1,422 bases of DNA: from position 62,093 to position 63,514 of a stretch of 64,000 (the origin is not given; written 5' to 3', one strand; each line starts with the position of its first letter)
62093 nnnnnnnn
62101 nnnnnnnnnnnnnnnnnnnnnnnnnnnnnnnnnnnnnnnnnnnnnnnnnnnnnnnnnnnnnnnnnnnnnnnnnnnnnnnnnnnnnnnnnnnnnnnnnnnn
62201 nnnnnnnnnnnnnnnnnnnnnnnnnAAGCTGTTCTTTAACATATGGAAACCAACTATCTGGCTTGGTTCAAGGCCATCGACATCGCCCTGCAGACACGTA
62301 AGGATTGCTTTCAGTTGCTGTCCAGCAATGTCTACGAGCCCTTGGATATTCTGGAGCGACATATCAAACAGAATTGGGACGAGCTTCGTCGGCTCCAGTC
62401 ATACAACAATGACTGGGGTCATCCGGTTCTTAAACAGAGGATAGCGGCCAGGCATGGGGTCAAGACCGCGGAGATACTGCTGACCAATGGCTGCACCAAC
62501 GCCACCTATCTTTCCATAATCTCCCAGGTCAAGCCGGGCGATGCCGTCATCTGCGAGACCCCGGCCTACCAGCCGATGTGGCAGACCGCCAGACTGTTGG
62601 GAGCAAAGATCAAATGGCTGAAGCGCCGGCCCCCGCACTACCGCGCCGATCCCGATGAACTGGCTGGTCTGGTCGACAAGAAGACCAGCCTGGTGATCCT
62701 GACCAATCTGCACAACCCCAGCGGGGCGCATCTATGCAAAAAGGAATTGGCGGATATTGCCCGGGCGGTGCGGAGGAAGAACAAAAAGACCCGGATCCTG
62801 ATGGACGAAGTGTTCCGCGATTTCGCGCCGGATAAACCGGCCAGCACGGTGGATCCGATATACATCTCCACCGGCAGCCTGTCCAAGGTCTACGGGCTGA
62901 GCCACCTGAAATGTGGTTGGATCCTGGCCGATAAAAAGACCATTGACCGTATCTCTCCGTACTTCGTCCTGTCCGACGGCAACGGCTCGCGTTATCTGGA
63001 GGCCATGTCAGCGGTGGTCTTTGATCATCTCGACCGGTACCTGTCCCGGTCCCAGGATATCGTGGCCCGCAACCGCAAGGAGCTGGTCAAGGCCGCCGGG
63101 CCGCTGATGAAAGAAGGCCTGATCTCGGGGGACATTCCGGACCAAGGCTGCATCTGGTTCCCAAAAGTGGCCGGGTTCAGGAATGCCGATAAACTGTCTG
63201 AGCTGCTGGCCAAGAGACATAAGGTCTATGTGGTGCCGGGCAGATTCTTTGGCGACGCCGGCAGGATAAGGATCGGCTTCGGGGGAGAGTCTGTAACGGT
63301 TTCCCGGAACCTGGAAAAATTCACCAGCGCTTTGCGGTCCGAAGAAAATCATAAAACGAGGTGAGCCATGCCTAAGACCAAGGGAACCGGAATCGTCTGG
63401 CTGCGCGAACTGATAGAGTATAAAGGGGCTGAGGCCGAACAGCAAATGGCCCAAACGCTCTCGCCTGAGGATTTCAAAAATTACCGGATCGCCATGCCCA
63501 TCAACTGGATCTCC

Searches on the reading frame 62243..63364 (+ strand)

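Call 4: search_protein_families(library=pfam, proteins=[window:62243-63364:+], max_evalue=0.01)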
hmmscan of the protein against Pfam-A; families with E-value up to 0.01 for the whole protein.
window:62243-63364:+ (373 aa): 4 families
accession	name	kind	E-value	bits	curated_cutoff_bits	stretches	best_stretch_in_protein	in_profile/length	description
PF00155.27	Aminotran_1_2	-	6.2e-34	118.2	19.7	1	26-358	6-359/361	Aminotransferase class I and II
PF00266.25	Aminotran_5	-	6.8e-07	29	21.5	1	65-175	50-167/371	Aminotransferase class-V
PF01041.23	DegT_DnrJ_EryC1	-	0.00033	20.4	19.8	1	65-156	31-121/360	DegT/DnrJ/EryC1/StrS aminotransferase family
PF01053.26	Cys_Met_Meta_PP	-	0.0041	16.2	27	1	61-191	55-176/381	Cys/Met metabolism PLP-dependent enzyme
